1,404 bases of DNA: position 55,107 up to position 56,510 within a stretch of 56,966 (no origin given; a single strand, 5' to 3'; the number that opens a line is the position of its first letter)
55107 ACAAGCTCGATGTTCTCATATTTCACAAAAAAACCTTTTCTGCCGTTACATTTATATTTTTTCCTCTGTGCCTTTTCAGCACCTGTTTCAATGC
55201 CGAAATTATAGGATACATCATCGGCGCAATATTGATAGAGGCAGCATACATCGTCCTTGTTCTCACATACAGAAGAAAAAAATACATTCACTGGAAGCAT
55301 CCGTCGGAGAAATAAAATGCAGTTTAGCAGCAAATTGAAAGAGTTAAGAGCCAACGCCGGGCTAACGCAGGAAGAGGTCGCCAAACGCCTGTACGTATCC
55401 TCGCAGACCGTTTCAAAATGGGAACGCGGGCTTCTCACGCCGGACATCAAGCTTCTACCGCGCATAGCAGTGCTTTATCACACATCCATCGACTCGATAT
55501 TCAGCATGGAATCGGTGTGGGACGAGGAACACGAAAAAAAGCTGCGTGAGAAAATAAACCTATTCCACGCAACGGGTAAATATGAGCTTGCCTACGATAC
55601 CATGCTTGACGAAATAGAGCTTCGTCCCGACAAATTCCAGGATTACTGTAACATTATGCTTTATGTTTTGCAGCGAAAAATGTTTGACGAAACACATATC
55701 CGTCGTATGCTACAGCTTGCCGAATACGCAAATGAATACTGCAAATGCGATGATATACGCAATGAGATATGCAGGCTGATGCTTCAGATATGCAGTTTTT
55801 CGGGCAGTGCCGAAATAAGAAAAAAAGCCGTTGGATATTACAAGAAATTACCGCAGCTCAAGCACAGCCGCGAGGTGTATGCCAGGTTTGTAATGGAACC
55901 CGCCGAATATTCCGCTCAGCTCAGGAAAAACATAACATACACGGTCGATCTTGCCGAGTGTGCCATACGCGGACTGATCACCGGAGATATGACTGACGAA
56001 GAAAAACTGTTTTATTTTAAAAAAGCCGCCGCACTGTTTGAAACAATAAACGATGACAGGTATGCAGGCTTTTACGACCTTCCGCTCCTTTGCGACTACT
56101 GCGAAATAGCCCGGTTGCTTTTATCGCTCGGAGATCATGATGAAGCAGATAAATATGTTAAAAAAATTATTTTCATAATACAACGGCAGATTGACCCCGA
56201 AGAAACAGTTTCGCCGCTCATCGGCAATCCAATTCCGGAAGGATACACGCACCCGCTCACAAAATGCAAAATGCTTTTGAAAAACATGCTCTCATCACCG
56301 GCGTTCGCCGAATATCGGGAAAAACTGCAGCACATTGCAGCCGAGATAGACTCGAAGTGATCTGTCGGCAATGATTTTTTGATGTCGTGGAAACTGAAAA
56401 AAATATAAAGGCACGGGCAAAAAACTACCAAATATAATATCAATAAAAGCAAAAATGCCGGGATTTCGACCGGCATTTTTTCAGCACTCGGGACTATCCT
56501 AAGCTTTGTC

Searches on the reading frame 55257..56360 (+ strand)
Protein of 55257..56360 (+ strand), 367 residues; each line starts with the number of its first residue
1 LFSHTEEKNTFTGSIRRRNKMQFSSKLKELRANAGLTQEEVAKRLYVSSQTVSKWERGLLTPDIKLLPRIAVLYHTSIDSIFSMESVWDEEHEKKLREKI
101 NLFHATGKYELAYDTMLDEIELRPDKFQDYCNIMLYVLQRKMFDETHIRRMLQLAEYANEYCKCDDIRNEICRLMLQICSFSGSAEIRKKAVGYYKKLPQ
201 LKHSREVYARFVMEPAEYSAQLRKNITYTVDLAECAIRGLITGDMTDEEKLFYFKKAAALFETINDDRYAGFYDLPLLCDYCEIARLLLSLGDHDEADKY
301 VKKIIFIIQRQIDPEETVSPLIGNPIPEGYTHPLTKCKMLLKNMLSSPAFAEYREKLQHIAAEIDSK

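Call 10: search_protein_families(library=pfam, proteins=[window:55257-56360:+], max_evalue=0.001)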
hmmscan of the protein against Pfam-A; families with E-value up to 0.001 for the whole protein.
window:55257-56360:+ (367 aa): 4 families
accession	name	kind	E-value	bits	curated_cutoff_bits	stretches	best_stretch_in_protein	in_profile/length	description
PF01381.28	HTH_3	-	4.4e-13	49.5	23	1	27-79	1-53/55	Helix-turn-helix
PF13560.12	HTH_31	-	1.9e-11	44.5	27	1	23-77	2-57/64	Helix-turn-helix domain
PF13412.12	HTH_24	-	1.7e-05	24.7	21.9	1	27-53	9-35/48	Winged helix-turn-helix DNA-binding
PF12844.13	HTH_19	-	5.1e-05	23.5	30.2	1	26-72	3-49/64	Helix-turn-helix domain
